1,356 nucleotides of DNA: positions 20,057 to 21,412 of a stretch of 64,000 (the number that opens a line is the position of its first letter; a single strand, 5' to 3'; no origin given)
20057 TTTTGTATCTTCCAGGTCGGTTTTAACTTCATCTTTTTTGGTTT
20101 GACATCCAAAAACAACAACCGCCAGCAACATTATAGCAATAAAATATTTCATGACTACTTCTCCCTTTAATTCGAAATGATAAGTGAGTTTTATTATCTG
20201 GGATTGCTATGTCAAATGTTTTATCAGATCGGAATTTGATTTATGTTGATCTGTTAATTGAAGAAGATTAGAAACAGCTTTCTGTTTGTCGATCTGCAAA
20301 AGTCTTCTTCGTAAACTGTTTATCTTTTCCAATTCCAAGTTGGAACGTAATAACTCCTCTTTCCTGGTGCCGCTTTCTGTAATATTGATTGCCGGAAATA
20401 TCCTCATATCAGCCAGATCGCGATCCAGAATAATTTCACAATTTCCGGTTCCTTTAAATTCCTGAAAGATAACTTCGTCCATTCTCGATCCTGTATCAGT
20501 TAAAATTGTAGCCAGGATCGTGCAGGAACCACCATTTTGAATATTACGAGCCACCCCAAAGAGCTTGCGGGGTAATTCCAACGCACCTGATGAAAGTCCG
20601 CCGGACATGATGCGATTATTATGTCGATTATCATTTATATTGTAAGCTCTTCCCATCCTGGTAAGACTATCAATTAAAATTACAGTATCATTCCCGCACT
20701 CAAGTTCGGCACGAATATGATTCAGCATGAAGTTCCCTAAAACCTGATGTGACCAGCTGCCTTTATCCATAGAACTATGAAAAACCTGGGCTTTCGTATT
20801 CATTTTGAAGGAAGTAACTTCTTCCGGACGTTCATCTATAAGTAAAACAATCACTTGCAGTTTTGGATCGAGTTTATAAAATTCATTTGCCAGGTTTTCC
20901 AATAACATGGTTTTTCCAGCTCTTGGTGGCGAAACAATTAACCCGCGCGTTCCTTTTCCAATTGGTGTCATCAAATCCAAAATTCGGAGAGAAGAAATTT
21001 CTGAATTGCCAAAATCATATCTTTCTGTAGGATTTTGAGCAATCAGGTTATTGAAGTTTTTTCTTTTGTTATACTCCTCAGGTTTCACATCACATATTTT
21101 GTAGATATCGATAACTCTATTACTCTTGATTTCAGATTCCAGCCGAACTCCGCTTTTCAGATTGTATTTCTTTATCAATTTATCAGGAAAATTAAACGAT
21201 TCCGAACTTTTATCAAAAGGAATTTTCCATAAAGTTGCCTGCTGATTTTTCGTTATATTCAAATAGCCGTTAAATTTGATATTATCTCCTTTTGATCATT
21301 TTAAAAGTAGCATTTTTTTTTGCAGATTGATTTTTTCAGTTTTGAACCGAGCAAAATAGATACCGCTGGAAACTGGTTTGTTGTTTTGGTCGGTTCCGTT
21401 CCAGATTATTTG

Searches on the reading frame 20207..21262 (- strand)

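Call 69: search_protein_families(library=pfam, proteins=[window:20207-21262:-])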
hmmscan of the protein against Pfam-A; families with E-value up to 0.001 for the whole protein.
window:20207-21262:- (351 aa): 1 family
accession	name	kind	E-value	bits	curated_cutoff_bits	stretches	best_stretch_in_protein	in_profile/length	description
PF00006.31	ATP-synt_ab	-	7.6e-20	71.9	29.5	1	92-297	2-211/213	ATP synthase alpha/beta family, nucleotide-binding domain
